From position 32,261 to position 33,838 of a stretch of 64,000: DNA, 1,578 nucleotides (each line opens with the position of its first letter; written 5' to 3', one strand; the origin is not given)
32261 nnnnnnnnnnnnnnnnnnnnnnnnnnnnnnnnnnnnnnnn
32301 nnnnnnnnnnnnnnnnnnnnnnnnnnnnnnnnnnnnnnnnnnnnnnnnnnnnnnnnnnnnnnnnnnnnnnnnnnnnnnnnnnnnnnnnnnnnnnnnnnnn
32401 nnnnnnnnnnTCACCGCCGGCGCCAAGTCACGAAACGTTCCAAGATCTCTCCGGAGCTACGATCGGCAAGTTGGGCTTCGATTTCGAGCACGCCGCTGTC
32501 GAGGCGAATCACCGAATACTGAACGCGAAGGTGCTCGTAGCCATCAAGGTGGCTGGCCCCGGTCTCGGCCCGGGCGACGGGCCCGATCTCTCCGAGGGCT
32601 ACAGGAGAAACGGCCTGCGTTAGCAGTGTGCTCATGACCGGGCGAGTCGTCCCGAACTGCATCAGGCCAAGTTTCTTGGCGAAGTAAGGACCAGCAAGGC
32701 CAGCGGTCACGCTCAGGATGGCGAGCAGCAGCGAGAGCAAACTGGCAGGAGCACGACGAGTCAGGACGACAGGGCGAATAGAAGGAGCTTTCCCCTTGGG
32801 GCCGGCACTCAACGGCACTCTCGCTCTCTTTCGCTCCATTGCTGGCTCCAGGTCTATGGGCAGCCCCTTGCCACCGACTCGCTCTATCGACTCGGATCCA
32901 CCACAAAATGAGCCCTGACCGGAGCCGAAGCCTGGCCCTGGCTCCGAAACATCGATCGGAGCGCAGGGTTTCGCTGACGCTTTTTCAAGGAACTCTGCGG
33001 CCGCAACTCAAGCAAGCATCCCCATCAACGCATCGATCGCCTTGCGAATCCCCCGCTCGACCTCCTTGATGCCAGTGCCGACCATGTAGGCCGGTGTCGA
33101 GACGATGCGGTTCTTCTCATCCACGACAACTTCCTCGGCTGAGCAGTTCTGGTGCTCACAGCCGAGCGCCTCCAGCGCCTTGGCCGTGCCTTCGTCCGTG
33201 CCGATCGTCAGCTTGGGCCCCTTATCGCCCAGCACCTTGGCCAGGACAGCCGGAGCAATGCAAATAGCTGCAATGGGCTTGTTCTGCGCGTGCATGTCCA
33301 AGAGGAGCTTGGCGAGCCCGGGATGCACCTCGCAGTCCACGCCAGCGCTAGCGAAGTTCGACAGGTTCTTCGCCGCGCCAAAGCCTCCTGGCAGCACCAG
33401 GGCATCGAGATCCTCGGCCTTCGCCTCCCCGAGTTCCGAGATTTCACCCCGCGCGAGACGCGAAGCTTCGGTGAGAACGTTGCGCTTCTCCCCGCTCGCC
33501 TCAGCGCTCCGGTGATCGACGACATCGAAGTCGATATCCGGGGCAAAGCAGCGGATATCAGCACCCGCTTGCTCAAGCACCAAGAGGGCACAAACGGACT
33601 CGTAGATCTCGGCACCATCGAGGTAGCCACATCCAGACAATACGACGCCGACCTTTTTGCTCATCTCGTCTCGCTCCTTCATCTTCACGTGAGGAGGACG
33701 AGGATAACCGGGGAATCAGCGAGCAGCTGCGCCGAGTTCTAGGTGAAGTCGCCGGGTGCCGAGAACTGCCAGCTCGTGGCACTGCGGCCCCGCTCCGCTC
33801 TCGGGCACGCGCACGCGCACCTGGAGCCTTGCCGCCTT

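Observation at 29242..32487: Integrase-less 3.15-kb low-GC islet (GT4 + APH-fold kinase) bounded by perfect 94-bp direct repeats, splitting an elbB / tm142 / HD-hydrolase operon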

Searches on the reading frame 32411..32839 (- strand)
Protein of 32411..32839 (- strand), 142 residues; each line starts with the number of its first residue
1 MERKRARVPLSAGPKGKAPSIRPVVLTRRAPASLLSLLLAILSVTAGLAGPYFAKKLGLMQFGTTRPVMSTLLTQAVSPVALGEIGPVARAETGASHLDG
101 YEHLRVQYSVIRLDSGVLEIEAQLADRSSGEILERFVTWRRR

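Call 6: search_protein_families(library=pfam, proteins=[window:32411-32839:-], max_evalue=0.01)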
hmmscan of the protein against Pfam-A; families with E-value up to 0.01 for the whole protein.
window:32411-32839:- (142 aa): 0 families

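Call 8: find_encoding_contigs(protein=window:32411-32839:-, flank=10000, max_places=10)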
Protein window:32411-32839:- (142 aa): no gene with exactly this product is on record in the collection.

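Call 43: search_protein_families(library=ncbifam, proteins=[window:32411-32839:-], max_evalue=0.01)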
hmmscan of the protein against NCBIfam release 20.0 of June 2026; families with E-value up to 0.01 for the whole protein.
window:32411-32839:- (142 aa): 0 families

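Call 73: search_protein_families(library=padloc, proteins=[window:32411-32839:-], max_evalue=0.01)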
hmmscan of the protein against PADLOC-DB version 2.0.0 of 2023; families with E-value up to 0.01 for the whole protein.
window:32411-32839:- (142 aa): 0 families

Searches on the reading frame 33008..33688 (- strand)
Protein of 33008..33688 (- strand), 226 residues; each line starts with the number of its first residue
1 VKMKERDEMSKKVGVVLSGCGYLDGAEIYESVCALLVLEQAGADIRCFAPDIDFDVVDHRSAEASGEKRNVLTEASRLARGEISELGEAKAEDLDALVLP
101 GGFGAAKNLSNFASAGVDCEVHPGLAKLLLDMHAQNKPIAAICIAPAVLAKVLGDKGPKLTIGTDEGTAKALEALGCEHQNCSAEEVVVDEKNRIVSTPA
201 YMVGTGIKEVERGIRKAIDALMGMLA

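Call 6: search_protein_families(library=pfam, proteins=[window:33008-33688:-], max_evalue=0.01)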
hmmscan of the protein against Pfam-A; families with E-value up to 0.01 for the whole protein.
window:33008-33688:- (226 aa): 1 family
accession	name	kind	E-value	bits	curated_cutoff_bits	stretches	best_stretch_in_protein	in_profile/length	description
PF01965.30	DJ-1_PfpI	-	7.5e-11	42.6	26.6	1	24-192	9-145/165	DJ-1/PfpI family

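Call 43: search_protein_families(library=ncbifam, proteins=[window:33008-33688:-], max_evalue=0.01)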
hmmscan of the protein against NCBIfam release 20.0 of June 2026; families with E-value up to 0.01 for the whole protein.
window:33008-33688:- (226 aa): 4 families
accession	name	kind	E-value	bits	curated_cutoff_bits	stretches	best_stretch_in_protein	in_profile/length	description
NF008747.0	PRK11780.1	equivalog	8.5e-90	300.5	180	1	11-224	2-216/218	isoprenoid biosynthesis glyoxalase ElbB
TIGR01383.1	not_thiJ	equivalog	6.4e-10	39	131.25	1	25-158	9-118/180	DJ-1 family glyoxalase III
TIGR01382.1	PfpI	subfamily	2.5e-08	33.7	139.05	1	85-197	54-150/169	DJ-1/PfpI/YhbO family deglycase/protease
NF040823.1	deglyc_PfpI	equivalog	0.0017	18.3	330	1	86-191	54-143/166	deglycase PfpI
